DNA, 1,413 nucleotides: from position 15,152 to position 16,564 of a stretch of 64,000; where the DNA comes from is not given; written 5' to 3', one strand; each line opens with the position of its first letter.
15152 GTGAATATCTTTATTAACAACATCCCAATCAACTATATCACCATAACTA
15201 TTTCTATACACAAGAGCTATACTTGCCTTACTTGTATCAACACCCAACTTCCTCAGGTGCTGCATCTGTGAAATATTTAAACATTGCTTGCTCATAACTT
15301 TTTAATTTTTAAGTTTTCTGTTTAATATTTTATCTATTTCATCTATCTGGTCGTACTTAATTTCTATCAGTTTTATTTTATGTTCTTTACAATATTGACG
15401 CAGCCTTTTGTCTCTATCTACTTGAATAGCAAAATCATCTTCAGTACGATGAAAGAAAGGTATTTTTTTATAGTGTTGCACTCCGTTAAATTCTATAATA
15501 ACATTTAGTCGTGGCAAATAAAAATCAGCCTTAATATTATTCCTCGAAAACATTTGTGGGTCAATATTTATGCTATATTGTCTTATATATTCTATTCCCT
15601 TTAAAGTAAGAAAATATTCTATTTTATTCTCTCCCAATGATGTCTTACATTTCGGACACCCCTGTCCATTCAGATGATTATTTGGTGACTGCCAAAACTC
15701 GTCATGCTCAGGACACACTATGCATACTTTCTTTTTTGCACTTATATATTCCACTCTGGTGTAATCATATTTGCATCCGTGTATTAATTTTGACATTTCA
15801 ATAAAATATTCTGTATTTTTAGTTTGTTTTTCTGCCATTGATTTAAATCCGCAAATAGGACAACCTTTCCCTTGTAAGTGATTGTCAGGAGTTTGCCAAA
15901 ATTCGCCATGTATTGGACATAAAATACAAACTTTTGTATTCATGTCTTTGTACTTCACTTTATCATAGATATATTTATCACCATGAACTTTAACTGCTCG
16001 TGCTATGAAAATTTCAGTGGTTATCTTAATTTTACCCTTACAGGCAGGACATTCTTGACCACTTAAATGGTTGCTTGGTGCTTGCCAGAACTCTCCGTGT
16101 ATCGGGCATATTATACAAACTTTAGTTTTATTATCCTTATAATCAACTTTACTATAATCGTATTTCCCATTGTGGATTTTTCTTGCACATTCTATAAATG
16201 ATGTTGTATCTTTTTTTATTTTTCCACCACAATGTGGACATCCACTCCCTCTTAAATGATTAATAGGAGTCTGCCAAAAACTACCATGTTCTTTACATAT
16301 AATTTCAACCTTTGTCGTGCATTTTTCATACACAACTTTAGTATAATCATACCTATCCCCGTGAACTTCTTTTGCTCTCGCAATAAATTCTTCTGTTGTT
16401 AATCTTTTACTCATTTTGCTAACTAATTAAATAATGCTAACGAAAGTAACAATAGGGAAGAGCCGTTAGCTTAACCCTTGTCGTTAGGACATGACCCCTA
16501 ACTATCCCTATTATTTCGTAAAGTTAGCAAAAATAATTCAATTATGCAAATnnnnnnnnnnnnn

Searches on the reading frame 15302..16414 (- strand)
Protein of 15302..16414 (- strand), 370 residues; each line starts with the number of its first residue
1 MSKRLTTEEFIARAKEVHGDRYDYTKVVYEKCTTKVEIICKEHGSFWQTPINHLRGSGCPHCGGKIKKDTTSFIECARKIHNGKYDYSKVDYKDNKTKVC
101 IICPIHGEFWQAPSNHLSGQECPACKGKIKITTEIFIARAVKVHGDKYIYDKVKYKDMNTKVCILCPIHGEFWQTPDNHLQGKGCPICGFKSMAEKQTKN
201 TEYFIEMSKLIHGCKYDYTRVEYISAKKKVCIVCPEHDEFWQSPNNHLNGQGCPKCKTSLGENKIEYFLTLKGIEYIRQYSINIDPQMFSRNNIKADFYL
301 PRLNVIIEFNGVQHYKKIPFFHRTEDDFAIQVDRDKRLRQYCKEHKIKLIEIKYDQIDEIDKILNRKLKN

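Call 76: search_protein_families(library=phrogs, proteins=[window:15302-16414:-], max_evalue=0.00001)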
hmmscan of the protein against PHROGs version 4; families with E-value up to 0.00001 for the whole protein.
window:15302-16414:- (370 aa): 9 families
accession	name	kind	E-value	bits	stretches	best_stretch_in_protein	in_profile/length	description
phrog_559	-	DNA, RNA and nucleotide metabolism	3.2e-79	268.3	2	65-370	120-413/607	HNH endonuclease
phrog_681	-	DNA, RNA and nucleotide metabolism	7.3e-65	220.6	2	4-188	237-428/576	endonuclease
phrog_4605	-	unknown function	2.7e-60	203.7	4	135-198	51-114/151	-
phrog_9084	-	DNA, RNA and nucleotide metabolism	1.1e-20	75.5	1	214-363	18-160/187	homing endonuclease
phrog_4538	-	unknown function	4.9e-17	62.9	1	224-354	192-317/447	-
phrog_27771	-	unknown function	7.2e-11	42.5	1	281-365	453-536/549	-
phrog_7140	-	DNA, RNA and nucleotide metabolism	1.5e-09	38.1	1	241-366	106-227/423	intron encoded nuclease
phrog_34504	-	unknown function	3.3e-07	30.7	1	293-369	306-380/386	-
phrog_19778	-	unknown function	7.5e-06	26.2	1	293-368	283-357/362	-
